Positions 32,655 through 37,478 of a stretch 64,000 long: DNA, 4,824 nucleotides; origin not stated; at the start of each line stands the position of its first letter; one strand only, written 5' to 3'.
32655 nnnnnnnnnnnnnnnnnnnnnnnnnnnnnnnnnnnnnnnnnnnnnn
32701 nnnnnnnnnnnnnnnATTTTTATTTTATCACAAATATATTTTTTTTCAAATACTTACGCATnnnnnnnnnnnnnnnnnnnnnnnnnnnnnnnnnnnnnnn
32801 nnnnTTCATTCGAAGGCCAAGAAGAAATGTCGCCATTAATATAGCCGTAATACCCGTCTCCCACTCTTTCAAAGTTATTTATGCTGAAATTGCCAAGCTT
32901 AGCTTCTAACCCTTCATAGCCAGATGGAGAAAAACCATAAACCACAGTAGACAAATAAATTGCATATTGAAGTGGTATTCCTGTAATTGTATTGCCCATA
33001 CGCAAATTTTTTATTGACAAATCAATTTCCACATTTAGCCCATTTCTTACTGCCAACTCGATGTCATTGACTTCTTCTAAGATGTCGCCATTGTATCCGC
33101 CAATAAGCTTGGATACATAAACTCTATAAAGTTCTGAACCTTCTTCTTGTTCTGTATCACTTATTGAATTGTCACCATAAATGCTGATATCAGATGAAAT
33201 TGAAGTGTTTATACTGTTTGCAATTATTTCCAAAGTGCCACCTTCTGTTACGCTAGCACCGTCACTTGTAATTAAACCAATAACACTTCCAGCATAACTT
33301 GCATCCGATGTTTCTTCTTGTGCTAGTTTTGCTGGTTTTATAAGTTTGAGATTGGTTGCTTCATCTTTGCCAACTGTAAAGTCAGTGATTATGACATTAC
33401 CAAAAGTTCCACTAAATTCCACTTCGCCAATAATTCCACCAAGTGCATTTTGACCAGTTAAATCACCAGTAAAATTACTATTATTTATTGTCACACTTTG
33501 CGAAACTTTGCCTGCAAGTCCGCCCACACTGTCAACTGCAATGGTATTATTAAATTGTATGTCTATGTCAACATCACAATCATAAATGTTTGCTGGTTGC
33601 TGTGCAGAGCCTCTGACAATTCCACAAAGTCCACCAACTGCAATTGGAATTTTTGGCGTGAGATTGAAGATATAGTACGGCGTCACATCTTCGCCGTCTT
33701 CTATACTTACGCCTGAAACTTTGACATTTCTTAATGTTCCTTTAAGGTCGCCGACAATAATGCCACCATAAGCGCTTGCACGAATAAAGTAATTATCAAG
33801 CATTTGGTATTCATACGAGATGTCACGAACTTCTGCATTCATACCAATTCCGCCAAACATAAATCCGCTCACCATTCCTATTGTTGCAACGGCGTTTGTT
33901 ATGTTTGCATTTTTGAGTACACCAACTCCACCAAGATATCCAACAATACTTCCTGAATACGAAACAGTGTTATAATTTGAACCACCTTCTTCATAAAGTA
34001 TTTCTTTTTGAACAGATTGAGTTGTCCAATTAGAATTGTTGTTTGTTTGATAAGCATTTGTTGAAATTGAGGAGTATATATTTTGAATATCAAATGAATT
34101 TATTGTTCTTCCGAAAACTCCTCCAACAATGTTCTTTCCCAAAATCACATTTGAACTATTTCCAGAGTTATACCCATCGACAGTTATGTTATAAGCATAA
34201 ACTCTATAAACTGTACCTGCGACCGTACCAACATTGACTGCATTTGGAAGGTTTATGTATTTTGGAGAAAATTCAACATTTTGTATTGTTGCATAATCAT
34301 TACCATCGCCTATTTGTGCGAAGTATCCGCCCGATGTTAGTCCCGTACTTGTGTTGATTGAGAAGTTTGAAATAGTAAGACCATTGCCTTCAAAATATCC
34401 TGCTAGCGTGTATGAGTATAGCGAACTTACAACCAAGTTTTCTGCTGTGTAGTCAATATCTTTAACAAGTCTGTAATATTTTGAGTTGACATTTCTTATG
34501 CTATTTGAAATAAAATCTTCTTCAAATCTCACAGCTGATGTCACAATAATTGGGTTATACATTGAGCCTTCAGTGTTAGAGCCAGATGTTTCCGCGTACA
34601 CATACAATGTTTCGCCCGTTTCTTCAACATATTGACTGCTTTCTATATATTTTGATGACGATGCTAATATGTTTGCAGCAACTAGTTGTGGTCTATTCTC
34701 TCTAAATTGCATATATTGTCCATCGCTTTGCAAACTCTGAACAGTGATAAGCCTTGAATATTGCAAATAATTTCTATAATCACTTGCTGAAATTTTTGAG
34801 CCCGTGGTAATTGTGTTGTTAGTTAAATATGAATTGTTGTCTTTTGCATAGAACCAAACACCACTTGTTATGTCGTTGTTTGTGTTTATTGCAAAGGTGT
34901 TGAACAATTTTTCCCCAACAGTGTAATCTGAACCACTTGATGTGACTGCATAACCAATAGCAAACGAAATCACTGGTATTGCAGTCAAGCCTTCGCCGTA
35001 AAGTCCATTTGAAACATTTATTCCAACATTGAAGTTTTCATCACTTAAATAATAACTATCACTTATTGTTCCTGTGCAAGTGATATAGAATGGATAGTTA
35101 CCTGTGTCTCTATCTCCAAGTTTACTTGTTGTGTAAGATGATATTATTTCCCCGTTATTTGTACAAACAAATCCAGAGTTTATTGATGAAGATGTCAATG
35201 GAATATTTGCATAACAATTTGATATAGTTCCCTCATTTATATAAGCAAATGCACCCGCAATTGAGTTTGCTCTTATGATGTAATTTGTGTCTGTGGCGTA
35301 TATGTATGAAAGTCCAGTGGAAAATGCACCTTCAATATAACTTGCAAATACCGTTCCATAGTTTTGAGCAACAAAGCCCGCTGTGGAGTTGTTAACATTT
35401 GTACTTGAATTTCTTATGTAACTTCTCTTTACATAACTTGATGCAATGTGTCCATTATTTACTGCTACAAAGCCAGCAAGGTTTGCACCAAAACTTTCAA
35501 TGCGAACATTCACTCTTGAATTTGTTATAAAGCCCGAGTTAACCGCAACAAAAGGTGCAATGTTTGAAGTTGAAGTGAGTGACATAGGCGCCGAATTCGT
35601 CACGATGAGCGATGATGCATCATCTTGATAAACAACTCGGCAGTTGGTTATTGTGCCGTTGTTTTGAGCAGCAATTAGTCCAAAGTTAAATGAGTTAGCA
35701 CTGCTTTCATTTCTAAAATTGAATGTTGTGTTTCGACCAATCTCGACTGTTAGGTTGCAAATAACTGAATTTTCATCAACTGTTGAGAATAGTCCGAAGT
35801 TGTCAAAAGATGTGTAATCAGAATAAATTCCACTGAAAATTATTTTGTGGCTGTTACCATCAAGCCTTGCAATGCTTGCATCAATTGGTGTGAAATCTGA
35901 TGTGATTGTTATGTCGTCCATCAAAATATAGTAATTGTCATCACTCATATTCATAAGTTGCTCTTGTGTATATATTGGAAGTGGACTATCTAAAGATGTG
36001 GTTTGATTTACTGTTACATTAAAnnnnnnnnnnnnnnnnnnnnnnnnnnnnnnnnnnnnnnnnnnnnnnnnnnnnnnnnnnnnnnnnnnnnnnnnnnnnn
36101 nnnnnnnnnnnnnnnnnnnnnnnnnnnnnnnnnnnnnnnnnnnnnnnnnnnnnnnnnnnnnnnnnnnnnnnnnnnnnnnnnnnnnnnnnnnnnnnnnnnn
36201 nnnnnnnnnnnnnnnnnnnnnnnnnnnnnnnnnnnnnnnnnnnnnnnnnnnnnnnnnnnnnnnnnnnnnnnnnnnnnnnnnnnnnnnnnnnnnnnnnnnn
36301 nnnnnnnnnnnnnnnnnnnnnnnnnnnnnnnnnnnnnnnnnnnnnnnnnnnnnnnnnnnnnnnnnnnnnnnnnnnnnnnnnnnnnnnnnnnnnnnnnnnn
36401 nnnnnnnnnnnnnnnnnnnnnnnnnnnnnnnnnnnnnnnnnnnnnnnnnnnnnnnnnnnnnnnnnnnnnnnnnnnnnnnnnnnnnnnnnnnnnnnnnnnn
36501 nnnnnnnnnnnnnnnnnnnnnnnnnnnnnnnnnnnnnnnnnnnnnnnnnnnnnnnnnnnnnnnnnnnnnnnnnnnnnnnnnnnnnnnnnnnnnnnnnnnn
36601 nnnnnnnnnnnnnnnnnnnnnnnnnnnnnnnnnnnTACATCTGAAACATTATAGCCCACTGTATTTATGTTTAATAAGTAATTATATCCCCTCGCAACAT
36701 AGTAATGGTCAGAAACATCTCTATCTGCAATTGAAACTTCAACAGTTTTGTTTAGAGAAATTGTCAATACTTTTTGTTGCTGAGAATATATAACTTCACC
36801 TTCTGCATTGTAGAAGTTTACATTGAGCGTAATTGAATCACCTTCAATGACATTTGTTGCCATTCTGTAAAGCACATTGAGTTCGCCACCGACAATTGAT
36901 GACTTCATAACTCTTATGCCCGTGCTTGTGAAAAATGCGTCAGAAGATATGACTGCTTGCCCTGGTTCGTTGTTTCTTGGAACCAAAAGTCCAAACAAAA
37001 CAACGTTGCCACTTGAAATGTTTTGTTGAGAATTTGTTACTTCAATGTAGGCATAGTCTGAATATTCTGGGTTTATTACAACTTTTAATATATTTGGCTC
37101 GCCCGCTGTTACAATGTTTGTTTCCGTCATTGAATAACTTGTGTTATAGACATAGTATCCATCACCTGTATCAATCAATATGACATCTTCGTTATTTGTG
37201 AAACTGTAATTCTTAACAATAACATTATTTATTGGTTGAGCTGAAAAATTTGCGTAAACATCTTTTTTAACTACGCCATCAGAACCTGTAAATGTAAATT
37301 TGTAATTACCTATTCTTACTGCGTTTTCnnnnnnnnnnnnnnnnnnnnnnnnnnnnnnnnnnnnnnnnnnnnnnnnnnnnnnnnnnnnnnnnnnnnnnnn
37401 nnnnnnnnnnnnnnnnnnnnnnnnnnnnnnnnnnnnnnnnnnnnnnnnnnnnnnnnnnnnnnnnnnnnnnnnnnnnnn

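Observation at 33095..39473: Giant B carries three of the same beta-helix blocks with the same entry motif, making it a shorter paralogue of giant C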

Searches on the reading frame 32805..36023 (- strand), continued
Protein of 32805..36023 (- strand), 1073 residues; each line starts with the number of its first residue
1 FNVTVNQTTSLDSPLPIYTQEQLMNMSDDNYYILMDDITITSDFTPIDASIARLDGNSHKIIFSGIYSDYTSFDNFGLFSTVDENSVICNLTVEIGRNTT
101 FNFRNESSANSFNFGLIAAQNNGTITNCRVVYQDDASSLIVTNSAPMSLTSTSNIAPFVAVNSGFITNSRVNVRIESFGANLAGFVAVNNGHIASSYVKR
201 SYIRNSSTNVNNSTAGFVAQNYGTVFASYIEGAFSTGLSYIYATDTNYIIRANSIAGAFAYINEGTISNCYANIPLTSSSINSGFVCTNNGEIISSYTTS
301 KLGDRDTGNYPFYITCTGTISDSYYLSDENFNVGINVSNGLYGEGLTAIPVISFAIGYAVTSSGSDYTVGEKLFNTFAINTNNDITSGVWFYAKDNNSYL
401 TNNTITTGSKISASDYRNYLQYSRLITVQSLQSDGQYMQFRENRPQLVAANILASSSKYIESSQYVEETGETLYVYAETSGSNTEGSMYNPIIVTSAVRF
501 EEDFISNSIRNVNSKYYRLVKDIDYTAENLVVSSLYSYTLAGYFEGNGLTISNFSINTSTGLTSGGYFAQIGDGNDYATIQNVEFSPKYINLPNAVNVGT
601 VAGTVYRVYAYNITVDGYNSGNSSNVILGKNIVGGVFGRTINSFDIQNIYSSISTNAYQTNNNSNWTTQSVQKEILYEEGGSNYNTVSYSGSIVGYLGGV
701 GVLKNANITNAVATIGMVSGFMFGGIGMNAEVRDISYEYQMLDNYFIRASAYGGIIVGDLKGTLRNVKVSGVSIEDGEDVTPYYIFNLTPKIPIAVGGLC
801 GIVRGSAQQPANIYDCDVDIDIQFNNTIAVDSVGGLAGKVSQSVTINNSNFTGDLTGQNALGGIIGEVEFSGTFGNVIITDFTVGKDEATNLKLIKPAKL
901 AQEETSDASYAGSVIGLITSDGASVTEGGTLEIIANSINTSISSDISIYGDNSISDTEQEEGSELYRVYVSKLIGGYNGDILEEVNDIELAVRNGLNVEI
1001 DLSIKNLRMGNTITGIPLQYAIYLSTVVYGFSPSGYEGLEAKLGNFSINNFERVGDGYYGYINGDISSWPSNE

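Call 61: search_protein_families(library=pfam, alignment_id=A2, max_evalue=0.01)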
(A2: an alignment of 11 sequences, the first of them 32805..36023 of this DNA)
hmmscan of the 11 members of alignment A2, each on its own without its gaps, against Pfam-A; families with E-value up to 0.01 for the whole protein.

A. member 1, window:32805-36023:- (1073 aa): 0 families

B. families by the number of members that match (of 11 scanned): 2 families
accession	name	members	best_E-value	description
PF07581.17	Glug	1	0.002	The GLUG motif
PF21138.3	SMUBP-2_HCS1_1B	1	0.0027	Helicase SMUBP-2/HCS1, 1B domain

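Call 83: search_protein_representatives(alignment_id=A2)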
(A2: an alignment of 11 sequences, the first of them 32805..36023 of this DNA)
Query: 11 sequences, 1040 profile positions. Proteins with E-value up to 0.001 (for the whole library): 17371; up to 1e-10: 5974; up to 1e-30: 1114. The best 150 are listed.
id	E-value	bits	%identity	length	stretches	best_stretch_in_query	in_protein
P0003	0.0e+00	1429.4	-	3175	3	1-1019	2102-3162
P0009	0.0e+00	1391.5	-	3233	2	1-1039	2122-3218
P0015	0.0e+00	1142.0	-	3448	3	1-1035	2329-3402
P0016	0.0e+00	1091.3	-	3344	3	1-1035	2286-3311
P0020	0.0e+00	1070.6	-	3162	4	2-980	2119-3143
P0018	0.0e+00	1011.6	-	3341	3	1-1036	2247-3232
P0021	1.6e-270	916.9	-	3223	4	1-1019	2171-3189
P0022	7.9e-270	914.6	-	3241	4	1-1015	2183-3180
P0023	1.3e-267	907.3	-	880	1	3-842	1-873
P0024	2.0e-266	903.4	-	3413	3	1-983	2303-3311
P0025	2.8e-265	899.6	-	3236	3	1-976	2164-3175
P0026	1.7e-260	883.7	-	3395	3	1-1022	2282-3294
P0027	9.7e-259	877.9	-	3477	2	1-982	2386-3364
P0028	3.2e-258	876.2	-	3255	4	2-999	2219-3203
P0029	2.6e-257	873.2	-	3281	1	2-1011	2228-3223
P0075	5.2e-192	657.0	-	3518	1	1-953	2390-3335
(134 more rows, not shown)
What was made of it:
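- On B/C giant-lipoprotein family (undescribed; defined here): The profile finds 1,114 representatives at E<=1e-30 with the match at conserved positions (call 83).
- The top 150 are almost all 3.1-3.9 kaa proteins matched at ~2,100-3,400, or 4.8-6.6 kaa proteins matched at ~2,085-3,110 (call 83).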

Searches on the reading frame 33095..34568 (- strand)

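Call 14: search_protein_families(library=pfam, proteins=[window:33095-34568:-], max_evalue=10)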
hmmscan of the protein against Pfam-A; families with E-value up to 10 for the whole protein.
window:33095-34568:- (491 aa): 2 families
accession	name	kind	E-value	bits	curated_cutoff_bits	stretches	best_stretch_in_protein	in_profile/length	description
PF07581.17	Glug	-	0.00019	22.1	20.5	2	310-337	4-27/28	The GLUG motif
PF03793.24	PASTA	-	0.15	12.5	23.2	1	409-449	22-61/64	PASTA domain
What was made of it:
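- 33096..34568 (-): Beta-helix block 3 (aa 2550-3040; the model extends the helix to ~3070), entry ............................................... Pfam GLUG scores 22.1 bits against 20.5 (call 14).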

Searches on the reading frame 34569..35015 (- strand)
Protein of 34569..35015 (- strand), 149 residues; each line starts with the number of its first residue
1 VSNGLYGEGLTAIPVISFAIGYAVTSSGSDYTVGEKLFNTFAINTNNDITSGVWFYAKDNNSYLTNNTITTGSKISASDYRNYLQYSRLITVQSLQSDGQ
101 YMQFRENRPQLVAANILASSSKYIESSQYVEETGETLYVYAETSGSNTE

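Call 57: search_protein_families(library=pfam, proteins=[window:34569-35015:-], max_evalue=1)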
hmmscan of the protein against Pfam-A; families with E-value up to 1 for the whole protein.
window:34569-35015:- (149 aa): 0 families
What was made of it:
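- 34569..35015 (-): Small alpha/beta linker domain between blocks 2 and 3 (aa 2401-2549). No Pfam match (call 57).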

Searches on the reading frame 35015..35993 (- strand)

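Call 14: search_protein_families(library=pfam, proteins=[window:35015-35993:-], max_evalue=10)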
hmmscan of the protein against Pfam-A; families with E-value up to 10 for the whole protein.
window:35015-35993:- (326 aa): 1 family
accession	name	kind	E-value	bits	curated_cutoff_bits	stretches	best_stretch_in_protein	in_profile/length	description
PF07581.17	Glug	-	6.5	7.9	20.5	1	104-120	5-23/28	The GLUG motif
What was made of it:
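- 35016..35993 (-): Beta-helix block 2 (aa 2075-2400), entry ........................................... Pfam GLUG reaches only 7.9 bits (call 14).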

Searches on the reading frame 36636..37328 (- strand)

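Call 57: search_protein_families(library=pfam, proteins=[window:36636-37328:-], max_evalue=1)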
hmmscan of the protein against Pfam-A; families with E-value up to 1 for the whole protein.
window:36636-37328:- (231 aa): 2 families
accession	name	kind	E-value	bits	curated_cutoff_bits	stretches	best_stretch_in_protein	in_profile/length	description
PF09870.14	DUF2097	-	0.049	14.3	25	1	156-202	14-59/84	Uncharacterized protein conserved in archaea (DUF2097)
PF22345.2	GLMA_C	-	0.056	13.5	27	1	83-179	5-93/132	GLMA, C-terminal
